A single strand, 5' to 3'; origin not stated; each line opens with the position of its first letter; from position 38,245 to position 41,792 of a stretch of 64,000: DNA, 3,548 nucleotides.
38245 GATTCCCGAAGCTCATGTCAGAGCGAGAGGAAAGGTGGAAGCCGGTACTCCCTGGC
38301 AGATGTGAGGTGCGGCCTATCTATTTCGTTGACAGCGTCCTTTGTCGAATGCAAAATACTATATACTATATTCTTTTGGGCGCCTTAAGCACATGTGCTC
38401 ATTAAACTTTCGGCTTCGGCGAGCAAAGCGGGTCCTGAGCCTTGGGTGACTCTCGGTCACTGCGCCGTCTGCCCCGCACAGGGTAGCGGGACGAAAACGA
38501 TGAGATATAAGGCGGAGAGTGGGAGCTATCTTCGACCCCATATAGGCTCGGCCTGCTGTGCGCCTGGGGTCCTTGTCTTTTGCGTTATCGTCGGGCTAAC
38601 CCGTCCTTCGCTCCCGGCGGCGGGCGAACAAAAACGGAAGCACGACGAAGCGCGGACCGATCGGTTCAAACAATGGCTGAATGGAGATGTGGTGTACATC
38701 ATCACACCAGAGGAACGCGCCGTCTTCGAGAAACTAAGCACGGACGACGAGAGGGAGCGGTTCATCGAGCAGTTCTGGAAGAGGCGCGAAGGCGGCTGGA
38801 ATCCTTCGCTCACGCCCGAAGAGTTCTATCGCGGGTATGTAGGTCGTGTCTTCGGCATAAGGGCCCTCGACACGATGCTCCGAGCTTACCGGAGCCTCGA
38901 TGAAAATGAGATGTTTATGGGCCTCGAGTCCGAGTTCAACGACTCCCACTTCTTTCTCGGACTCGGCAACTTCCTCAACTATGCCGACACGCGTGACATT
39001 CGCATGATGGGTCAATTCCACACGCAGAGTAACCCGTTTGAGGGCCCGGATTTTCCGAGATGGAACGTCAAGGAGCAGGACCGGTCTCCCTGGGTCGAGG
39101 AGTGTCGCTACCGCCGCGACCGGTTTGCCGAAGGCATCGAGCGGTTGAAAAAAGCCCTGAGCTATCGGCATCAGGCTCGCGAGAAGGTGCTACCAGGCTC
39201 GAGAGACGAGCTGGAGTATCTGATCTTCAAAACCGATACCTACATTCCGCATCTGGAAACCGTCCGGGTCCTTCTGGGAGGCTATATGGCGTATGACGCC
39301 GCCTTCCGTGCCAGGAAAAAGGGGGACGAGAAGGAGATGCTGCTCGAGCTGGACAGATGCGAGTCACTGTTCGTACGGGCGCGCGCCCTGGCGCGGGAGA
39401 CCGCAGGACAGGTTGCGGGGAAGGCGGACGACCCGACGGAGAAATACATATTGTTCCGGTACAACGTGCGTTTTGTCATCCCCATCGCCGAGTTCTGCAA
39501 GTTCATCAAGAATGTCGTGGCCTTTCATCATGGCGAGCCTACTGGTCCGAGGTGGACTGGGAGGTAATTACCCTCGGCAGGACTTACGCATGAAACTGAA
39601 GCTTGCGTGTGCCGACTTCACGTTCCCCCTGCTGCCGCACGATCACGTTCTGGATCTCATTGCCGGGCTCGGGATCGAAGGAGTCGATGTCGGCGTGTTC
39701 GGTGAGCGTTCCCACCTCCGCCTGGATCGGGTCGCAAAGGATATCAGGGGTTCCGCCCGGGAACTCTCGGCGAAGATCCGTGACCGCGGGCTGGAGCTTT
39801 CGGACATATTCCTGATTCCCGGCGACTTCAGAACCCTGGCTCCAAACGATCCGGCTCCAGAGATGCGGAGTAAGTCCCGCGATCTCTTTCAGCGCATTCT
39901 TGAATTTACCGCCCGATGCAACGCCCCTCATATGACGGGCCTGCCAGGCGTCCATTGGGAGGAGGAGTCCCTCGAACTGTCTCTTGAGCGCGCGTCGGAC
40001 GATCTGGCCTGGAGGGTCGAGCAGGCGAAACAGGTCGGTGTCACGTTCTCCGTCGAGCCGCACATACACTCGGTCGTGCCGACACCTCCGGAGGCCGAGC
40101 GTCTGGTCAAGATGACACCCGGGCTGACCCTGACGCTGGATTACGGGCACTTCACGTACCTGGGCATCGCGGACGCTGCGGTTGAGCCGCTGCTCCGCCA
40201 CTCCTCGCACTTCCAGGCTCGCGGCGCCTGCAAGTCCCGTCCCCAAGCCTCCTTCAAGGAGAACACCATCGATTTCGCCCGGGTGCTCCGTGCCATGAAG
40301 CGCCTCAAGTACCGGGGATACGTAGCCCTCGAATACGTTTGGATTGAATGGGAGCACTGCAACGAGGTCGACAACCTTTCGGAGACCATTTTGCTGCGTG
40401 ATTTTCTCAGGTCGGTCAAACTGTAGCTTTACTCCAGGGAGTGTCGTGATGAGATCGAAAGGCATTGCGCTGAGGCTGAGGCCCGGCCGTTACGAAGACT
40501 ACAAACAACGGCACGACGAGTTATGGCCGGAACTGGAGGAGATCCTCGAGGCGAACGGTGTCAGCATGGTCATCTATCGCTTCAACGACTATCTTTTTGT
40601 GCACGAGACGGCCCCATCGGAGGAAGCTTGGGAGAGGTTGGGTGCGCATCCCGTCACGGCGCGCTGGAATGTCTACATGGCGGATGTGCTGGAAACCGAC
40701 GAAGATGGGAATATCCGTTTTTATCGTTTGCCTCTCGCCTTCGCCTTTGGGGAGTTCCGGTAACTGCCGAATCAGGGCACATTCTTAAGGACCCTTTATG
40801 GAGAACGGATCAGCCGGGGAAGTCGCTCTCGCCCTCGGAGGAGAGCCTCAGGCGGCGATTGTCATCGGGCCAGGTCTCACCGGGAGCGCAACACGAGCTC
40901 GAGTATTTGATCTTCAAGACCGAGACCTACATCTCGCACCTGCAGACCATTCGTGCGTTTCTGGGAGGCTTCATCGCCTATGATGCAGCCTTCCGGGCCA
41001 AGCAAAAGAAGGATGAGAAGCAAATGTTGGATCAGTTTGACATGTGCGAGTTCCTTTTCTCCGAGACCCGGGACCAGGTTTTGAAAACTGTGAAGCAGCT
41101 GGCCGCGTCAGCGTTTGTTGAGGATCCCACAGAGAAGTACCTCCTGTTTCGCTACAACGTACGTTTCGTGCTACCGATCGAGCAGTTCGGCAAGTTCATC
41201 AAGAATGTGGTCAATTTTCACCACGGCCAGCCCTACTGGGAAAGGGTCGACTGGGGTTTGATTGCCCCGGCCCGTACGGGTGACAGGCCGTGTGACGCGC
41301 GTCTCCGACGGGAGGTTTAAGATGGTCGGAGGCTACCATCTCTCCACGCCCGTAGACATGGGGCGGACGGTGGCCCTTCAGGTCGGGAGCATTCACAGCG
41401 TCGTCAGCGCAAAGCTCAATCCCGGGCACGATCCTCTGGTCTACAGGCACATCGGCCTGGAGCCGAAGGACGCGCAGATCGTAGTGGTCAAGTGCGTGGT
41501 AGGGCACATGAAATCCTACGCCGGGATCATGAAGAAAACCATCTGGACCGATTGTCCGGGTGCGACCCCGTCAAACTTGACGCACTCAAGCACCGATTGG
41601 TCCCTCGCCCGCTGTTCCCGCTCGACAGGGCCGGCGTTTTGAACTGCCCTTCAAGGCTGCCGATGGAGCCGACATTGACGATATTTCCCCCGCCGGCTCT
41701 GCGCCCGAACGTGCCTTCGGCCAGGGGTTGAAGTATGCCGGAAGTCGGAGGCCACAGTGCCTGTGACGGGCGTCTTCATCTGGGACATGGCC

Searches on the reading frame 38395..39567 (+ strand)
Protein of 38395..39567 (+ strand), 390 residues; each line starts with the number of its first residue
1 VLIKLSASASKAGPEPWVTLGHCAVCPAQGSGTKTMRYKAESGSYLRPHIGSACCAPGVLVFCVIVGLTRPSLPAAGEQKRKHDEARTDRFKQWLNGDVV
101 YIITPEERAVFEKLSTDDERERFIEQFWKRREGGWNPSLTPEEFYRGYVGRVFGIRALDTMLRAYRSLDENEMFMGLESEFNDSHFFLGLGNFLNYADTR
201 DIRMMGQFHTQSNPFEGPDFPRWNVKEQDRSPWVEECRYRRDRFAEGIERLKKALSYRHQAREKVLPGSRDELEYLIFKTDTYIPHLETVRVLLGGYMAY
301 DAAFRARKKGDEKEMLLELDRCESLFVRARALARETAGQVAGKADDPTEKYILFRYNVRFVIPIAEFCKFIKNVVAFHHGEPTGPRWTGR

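Call 9: search_protein_families(library=pfam, proteins=[window:38395-39567:+], max_evalue=0.0001)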
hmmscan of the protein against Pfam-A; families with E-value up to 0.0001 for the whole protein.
window:38395-39567:+ (390 aa): 0 families

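Call 77: search_protein_families(library=ncbifam, proteins=[window:38395-39567:+], max_evalue=0.001)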
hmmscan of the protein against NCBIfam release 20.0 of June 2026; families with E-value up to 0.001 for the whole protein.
window:38395-39567:+ (390 aa): 1 family
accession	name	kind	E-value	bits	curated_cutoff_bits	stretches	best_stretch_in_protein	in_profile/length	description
TIGR04514.1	GWxTD_dom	domain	2.9e-07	31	28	1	95-152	2-56/105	GWxTD domain-containing protein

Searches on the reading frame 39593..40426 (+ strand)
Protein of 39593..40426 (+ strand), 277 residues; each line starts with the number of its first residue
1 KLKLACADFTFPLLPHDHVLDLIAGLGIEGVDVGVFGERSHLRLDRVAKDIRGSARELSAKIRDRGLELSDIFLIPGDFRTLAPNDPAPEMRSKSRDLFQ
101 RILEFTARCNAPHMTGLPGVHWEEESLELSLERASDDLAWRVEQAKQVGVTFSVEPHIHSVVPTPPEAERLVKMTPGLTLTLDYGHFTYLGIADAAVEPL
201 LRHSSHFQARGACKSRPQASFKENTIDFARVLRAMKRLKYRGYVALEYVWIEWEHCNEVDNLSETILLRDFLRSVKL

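Call 44: search_protein_families(library=pfam, proteins=[window:39593-40426:+], max_evalue=0.001)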
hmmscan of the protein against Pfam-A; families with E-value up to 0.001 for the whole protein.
window:39593-40426:+ (277 aa): 1 family
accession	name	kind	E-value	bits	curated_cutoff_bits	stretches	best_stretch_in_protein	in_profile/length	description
PF01261.30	AP_endonuc_2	-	1.4e-24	87.6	31.1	1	21-252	2-233/249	Xylose isomerase-like TIM barrel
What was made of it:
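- Checked: The 'sugar-phosphate isomerase' is an AP_endonuc_2 protein at 39593-40426 (call 44).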

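Call 64: search_protein_families(library=ncbifam, proteins=[window:39593-40426:+], max_evalue=0.00001)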
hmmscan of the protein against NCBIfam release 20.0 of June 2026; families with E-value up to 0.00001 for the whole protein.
window:39593-40426:+ (277 aa): 0 families

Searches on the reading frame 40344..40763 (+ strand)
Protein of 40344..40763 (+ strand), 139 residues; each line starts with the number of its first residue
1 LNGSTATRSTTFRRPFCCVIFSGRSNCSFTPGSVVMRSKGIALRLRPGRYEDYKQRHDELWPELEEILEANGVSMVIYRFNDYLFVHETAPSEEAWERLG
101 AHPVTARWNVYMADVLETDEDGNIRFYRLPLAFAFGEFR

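Call 77: search_protein_families(library=ncbifam, proteins=[window:40344-40763:+], max_evalue=0.001)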
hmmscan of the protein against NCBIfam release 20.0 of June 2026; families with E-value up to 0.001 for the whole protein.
window:40344-40763:+ (139 aa): 1 family
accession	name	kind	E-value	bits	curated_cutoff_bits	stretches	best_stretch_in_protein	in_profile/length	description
TIGR02625.1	YiiL_rotase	equivalog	5.6e-14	52.3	99.6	1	39-121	2-87/102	L-rhamnose mutarotase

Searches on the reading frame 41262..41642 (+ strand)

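Call 44: search_protein_families(library=pfam, proteins=[window:41262-41642:+], max_evalue=0.001)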
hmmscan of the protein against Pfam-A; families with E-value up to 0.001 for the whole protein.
window:41262-41642:+ (126 aa): 1 family
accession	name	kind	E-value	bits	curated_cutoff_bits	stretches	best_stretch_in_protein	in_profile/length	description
PF07171.17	MlrC_C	-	1.3e-20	74.8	27.2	1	3-108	68-173/178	MlrC C-terminus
